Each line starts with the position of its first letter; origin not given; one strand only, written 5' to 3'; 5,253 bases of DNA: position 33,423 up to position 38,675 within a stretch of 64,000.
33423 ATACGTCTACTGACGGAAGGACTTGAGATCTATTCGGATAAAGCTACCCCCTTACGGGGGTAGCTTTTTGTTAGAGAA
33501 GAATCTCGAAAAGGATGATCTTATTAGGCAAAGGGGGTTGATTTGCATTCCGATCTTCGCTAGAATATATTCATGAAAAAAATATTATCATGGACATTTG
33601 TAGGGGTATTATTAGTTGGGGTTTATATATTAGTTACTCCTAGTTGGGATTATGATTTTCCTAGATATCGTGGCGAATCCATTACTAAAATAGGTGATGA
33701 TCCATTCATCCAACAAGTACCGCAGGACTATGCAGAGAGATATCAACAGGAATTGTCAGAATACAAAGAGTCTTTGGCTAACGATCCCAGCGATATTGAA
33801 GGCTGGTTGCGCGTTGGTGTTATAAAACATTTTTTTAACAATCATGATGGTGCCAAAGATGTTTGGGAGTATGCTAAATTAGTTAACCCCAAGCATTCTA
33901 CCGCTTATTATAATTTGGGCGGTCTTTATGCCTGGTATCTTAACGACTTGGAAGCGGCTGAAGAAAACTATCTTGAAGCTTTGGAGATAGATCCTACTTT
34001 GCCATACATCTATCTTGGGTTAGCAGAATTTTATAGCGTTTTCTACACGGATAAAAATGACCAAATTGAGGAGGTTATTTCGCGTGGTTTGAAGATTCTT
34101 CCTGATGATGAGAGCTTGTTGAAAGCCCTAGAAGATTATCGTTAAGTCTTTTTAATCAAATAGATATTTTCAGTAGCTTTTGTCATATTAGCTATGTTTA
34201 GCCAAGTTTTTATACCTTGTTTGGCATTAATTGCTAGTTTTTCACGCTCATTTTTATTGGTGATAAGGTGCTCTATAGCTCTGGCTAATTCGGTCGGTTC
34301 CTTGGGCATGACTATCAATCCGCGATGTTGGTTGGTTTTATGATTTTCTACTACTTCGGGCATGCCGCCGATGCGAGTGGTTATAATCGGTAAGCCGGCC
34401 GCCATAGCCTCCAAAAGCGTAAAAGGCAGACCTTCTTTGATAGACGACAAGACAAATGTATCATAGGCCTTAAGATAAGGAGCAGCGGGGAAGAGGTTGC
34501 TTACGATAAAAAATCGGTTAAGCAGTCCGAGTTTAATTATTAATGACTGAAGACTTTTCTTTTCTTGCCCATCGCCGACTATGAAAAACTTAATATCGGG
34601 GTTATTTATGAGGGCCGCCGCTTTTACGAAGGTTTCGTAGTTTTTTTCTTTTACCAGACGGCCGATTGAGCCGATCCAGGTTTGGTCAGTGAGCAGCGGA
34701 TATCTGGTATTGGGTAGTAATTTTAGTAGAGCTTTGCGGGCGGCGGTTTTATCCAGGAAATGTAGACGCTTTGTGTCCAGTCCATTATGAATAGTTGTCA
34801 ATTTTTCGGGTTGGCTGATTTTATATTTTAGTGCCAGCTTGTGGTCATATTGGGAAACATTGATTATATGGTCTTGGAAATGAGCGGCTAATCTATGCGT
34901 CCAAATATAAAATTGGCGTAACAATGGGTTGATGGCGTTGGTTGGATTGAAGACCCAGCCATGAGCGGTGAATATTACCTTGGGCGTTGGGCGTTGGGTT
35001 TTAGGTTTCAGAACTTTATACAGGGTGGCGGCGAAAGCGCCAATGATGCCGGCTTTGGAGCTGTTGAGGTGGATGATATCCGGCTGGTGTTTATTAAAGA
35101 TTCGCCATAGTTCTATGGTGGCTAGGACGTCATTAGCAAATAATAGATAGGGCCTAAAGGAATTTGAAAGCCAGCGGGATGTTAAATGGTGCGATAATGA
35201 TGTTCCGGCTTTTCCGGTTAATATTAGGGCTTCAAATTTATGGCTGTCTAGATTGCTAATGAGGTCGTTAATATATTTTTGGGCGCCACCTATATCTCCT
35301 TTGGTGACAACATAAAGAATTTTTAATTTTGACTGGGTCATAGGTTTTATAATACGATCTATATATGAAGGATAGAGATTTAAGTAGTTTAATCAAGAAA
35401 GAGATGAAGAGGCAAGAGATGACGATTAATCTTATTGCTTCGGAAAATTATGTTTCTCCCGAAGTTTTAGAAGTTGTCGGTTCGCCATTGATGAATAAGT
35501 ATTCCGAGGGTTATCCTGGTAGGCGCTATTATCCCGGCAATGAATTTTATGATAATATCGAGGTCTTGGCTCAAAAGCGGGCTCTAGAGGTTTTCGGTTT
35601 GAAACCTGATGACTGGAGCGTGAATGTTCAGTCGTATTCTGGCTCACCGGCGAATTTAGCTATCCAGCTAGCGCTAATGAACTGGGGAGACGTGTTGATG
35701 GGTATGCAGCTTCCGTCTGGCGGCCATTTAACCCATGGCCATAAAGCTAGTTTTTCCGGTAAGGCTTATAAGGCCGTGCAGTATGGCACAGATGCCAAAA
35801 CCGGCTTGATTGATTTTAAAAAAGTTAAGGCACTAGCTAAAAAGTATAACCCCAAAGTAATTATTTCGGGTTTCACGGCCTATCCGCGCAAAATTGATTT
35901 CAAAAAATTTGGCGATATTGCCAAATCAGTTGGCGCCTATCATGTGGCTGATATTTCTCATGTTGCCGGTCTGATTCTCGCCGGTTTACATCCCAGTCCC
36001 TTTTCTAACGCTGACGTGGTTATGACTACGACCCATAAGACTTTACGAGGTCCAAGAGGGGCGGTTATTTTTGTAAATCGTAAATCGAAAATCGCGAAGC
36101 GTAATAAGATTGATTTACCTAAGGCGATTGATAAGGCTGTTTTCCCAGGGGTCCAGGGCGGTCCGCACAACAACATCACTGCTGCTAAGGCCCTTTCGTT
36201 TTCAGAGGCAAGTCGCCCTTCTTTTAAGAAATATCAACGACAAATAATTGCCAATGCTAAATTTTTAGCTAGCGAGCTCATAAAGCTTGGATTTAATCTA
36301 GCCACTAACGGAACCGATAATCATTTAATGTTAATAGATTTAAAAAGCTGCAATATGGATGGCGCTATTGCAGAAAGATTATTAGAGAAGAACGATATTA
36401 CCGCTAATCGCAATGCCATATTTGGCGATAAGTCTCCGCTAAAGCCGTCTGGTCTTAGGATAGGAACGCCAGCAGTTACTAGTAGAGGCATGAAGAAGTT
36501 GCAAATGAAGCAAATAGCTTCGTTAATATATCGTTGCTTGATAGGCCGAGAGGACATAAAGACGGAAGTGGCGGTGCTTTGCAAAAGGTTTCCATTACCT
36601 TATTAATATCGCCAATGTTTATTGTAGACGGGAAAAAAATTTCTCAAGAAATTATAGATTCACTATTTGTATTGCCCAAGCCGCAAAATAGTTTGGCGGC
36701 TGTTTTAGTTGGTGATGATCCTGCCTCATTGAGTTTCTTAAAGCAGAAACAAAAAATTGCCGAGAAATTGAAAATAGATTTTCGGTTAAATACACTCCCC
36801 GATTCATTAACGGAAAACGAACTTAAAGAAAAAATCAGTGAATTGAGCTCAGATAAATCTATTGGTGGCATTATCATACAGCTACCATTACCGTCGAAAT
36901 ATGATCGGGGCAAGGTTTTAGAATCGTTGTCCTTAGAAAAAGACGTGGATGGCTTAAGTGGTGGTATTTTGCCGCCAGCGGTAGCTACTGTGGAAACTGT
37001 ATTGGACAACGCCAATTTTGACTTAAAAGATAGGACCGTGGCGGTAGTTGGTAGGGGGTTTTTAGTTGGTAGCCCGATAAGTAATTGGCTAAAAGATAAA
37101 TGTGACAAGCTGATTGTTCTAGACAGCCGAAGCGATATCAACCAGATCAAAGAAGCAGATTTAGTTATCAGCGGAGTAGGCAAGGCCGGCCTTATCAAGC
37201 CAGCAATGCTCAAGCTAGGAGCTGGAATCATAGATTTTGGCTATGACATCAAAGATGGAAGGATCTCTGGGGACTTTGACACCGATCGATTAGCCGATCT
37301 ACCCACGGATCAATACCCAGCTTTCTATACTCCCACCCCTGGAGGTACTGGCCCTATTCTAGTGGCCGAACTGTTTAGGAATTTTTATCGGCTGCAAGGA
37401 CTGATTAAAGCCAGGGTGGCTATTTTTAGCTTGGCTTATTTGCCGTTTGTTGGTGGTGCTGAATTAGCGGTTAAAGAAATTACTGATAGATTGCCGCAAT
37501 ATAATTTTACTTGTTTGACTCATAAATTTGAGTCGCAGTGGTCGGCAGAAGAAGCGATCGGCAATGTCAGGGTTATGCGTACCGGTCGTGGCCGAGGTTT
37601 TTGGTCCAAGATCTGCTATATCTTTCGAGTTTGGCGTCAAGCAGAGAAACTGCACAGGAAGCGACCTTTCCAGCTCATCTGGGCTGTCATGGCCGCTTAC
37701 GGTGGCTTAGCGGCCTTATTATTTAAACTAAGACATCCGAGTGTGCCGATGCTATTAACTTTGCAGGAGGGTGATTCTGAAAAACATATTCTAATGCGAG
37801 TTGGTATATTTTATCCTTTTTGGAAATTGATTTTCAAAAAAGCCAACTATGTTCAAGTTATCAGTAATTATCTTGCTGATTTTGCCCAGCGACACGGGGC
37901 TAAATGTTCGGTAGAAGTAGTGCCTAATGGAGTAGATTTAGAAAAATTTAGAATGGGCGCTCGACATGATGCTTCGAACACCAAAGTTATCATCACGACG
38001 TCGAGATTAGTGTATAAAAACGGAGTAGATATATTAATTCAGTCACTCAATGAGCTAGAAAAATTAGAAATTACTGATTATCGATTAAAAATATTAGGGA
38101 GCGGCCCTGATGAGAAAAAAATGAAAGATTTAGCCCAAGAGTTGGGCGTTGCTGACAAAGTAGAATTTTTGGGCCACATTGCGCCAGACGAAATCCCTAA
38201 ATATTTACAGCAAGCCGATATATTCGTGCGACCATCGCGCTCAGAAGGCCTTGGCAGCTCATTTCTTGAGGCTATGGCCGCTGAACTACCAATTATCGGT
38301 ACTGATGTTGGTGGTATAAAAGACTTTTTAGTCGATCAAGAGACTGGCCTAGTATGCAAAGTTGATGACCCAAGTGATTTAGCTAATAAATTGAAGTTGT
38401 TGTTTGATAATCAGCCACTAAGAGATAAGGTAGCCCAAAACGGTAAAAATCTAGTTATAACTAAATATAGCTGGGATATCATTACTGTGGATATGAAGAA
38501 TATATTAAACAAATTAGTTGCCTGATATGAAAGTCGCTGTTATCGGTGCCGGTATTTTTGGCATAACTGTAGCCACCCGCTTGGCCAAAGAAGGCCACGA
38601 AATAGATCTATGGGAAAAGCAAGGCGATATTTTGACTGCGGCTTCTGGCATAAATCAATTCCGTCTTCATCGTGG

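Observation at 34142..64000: About 30 kb glycan-assembly locus built from repeated GT2 / flippase-like / GT-C three-component modules plus seven GT4 enzymes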

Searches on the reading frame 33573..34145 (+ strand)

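Call 5: search_protein_families(library=pfam, proteins=[window:33573-34145:+], max_evalue=0.01)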
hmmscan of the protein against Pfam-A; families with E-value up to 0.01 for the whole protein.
window:33573-34145:+ (190 aa): 9 families
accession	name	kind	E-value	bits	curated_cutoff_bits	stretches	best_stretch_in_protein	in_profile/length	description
PF13431.12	TPR_17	-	3.6e-11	42.9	24.4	1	133-167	2-31/34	Tetratricopeptide repeat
PF13414.12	TPR_11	-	1.9e-08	34.3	26.8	1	123-154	7-38/42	TPR repeat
PF13428.12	TPR_14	-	2.5e-07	31.1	23.5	0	117-152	9-43/44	Tetratricopeptide repeat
PF13181.12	TPR_8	-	3.8e-07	30.2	25.7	1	110-142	2-33/34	Tetratricopeptide repeat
PF23914.1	TPR_CcmH_CycH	-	7.8e-05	23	42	0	66-111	41-86/158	Cytochrome c-type biogenesis protein H TPR domain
PF13424.12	TPR_12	-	0.00056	20.5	30.1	1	105-140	41-75/77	Tetratricopeptide repeat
PF13432.12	TPR_16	-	0.00059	20.7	32.7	1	89-144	11-65/65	Tetratricopeptide repeat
PF14559.12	TPR_19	-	0.0009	20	25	0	124-181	5-59/68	Tetratricopeptide repeat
PF00515.34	TPR_1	-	0.0012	19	27.8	0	111-142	3-33/34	Tetratricopeptide repeat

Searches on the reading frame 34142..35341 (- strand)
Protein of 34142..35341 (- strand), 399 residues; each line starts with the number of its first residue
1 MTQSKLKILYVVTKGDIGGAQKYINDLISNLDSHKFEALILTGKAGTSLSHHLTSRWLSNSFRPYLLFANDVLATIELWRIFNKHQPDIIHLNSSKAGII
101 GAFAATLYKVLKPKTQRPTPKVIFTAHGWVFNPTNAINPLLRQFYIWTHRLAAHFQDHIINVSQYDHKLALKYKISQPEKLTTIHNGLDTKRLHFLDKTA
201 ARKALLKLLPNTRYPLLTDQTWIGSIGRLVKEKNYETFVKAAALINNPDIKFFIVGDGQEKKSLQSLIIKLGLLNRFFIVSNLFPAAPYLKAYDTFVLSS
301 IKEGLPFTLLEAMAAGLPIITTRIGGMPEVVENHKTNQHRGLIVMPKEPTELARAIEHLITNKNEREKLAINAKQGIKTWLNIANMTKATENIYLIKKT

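Call 3: search_protein_families(library=pfam, proteins=[window:34142-35341:-], max_evalue=0.01)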
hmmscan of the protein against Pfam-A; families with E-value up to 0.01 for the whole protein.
window:34142-35341:- (399 aa): 7 families
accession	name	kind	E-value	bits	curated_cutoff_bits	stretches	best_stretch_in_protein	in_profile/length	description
PF00534.26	Glycos_transf_1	-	4e-38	131.1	26.4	1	218-375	13-171/172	Glycosyl transferases group 1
PF13692.12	Glyco_trans_1_4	-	3e-31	109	27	1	222-362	3-142/142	Glycosyl transferases group 1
PF13439.12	Glyco_transf_4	-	3.2e-20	73.3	28.5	1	17-192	1-170/170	Glycosyltransferase Family 4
PF13579.12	Glyco_trans_4_4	-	1.8e-14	54.8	29.7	1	18-187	1-158/158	Glycosyl transferase 4-like domain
PF20706.3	GT4-conflict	-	0.00014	21.4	26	1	292-377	281-372/385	Family 4 Glycosyltransferase in conflict systems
PF13524.12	Glyco_trans_1_2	-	0.00017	22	25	1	302-376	60-128/144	Glycosyl transferase-like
PF13477.12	Glyco_trans_4_2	-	0.0056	17.3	23.4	0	72-159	60-135/139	Glycosyl transferase 4-like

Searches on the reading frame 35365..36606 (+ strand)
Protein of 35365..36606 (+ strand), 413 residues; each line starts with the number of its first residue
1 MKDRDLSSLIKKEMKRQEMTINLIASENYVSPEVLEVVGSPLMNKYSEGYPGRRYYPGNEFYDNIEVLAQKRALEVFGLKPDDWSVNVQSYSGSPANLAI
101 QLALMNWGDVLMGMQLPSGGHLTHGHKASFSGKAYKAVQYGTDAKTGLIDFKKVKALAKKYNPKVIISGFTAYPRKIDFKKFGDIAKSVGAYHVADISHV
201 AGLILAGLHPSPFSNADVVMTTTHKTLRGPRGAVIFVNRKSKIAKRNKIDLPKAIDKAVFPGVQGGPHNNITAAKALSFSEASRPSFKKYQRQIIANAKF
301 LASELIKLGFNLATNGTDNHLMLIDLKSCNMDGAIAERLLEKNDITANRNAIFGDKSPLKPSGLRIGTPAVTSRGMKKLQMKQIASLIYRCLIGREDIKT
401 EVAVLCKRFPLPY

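Call 3: search_protein_families(library=pfam, proteins=[window:35365-36606:+], max_evalue=0.01)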
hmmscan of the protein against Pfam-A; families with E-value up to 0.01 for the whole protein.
window:35365-36606:+ (413 aa): 2 families
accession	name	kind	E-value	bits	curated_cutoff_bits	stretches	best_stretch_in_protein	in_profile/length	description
PF00464.25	SHMT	-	2e-158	527.6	27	1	2-388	4-399/399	Serine hydroxymethyltransferase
PF00155.27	Aminotran_1_2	-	0.0026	17.4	19.7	1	272-379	257-357/361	Aminotransferase class I and II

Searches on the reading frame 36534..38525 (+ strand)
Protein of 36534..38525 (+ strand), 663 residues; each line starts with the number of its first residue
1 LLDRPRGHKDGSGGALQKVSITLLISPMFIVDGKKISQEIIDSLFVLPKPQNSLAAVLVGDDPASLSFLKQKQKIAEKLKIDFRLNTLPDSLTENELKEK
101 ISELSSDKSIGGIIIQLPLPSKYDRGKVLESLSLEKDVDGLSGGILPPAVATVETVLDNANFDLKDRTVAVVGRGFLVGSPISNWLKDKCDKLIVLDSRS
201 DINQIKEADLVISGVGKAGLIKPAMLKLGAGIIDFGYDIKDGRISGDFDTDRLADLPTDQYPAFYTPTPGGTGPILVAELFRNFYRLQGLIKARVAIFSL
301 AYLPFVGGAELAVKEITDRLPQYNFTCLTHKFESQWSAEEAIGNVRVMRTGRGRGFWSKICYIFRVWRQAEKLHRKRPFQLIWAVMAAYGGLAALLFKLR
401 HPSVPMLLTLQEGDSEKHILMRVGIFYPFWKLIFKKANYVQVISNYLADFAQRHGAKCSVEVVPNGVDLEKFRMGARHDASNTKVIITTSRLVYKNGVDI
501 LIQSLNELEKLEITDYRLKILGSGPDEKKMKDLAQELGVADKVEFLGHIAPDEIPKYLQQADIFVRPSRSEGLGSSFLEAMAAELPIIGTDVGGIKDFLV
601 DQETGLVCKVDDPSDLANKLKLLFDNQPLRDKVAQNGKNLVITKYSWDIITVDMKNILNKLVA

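Call 3: search_protein_families(library=pfam, proteins=[window:36534-38525:+], max_evalue=0.01)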
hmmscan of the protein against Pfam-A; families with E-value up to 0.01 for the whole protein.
window:36534-38525:+ (663 aa): 8 families
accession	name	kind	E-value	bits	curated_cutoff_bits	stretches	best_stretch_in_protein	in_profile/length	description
PF00534.26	Glycos_transf_1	-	3.1e-44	151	26.4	1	481-639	13-171/172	Glycosyl transferases group 1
PF13692.12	Glyco_trans_1_4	-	7.5e-35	120.7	27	1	484-626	2-142/142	Glycosyl transferases group 1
PF00763.28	THF_DHG_CYH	-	5.3e-25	88.4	32.8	1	32-139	2-115/115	Tetrahydrofolate dehydrogenase/cyclohydrolase, catalytic domain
PF02882.25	THF_DHG_CYH_C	-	3.1e-24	85.6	27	1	144-286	14-154/160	Tetrahydrofolate dehydrogenase/cyclohydrolase, NAD(P)-binding domain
PF13524.12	Glyco_trans_1_2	-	4.2e-12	46.7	25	1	509-648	7-136/144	Glycosyl transferase-like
PF13439.12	Glyco_transf_4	-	5.5e-11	43.2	28.5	1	306-471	1-170/170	Glycosyltransferase Family 4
PF13579.12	Glyco_trans_4_4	-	8e-09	36.5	29.7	1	338-466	33-158/158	Glycosyl transferase 4-like domain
PF20706.3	GT4-conflict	-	5.2e-08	32.7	26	1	442-602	152-323/385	Family 4 Glycosyltransferase in conflict systems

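Call 10: search_protein_families(library=ncbifam, proteins=[window:36534-38525:+], max_evalue=0.001)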
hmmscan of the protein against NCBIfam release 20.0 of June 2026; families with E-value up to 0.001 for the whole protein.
window:36534-38525:+ (663 aa): 76 families (the best 25 are shown)
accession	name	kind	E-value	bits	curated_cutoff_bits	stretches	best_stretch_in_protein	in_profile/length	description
NF010787.0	PRK14191.1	equivalog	6.9e-44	150.1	423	1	31-285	4-274/285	bifunctional methylenetetrahydrofolate dehydrogenase/methenyltetrahydrofolate cyclohydrolase FolD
NF008058.0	PRK10792.1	equivalog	1.2e-39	136.1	355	1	30-283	5-274/285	bifunctional methylenetetrahydrofolate dehydrogenase/methenyltetrahydrofolate cyclohydrolase FolD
NF010783.0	PRK14186.1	equivalog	1.4e-39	136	333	1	41-283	22-277/297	bifunctional methylenetetrahydrofolate dehydrogenase/methenyltetrahydrofolate cyclohydrolase FolD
NF010772.0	PRK14175.1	equivalog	1.9e-39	135.6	459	1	52-283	33-273/286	bifunctional methylenetetrahydrofolate dehydrogenase/methenyltetrahydrofolate cyclohydrolase FolD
NF010775.0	PRK14178.1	equivalog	2.4e-39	135.3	465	1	30-286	2-269/279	bifunctional methylenetetrahydrofolate dehydrogenase/methenyltetrahydrofolate cyclohydrolase FolD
NF010780.0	PRK14183.1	equivalog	3.7e-39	134.7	480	1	28-283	1-272/283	bifunctional 5,10-methylene-tetrahydrofolate dehydrogenase/ 5,10-methylene-tetrahydrofolate cyclohydrolase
NF010786.0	PRK14189.1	subfamily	1.5e-38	132.5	421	1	50-283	31-273/285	bifunctional methylenetetrahydrofolate dehydrogenase/methenyltetrahydrofolate cyclohydrolase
NF010769.0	PRK14172.1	equivalog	1.2e-37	129.6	392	1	51-283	32-272/278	bifunctional 5,10-methylene-tetrahydrofolate dehydrogenase/ 5,10-methylene-tetrahydrofolate cyclohydrolase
NF010789.1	PRK14193.1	equivalog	1.3e-37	129.5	401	1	32-284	6-274/281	bifunctional methylenetetrahydrofolate dehydrogenase/methenyltetrahydrofolate cyclohydrolase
NF010770.0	PRK14173.1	equivalog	4.7e-37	127.8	411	1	35-283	14-273/287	bifunctional 5,10-methylene-tetrahydrofolate dehydrogenase/ 5,10-methylene-tetrahydrofolate cyclohydrolase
NF010785.0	PRK14188.1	subfamily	3.6e-35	121.4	396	1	31-283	6-281/297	bifunctional methylenetetrahydrofolate dehydrogenase/methenyltetrahydrofolate cyclohydrolase FolD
NF010781.0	PRK14184.1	equivalog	4.1e-35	121.3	438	1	28-283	1-275/286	bifunctional 5,10-methylene-tetrahydrofolate dehydrogenase/ 5,10-methylene-tetrahydrofolate cyclohydrolase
NF041876.1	EPS_EpsE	equivalog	8.2e-35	120.8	400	1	434-646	159-381/389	exopolysaccharide biosynthesis GT4 family glycosyltransferase EpsE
NF010766.0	PRK14169.1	equivalog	1.9e-34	119.5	450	1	52-282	32-271/283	bifunctional methylenetetrahydrofolate dehydrogenase/methenyltetrahydrofolate cyclohydrolase FolD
NF010777.0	PRK14180.1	equivalog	9.9e-34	117.1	544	1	52-286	32-275/282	bifunctional 5,10-methylene-tetrahydrofolate dehydrogenase/ 5,10-methylene-tetrahydrofolate cyclohydrolase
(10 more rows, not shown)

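Call 50: search_protein_representatives(protein=window:36534-38522:+)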
Query: 663 residues. Proteins with E-value up to 0.001 (for the whole library): 376612; up to 1e-10: 100287; up to 1e-30: 1280. The best 150 are listed.
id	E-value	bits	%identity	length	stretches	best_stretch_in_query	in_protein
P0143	5.2e-157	540.5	66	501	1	294-662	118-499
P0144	8.5e-140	483.6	49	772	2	294-661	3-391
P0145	1.8e-139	482.5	46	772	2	288-661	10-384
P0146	9.9e-139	480.1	46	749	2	292-659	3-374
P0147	3.6e-135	468.3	46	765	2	293-659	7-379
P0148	1.3e-133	463.2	48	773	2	293-662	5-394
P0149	1.7e-129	449.6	60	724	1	293-660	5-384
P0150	6.9e-128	444.3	47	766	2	294-661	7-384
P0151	8.4e-121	420.9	40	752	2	294-661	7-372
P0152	2.0e-120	419.6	35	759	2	293-658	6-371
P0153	7.7e-112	391.3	43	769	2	292-662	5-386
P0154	1.2e-111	390.6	41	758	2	295-661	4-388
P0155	1.5e-111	390.3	53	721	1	293-658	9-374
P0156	2.3e-110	386.4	54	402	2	292-601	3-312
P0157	2.1e-108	379.9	41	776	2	292-660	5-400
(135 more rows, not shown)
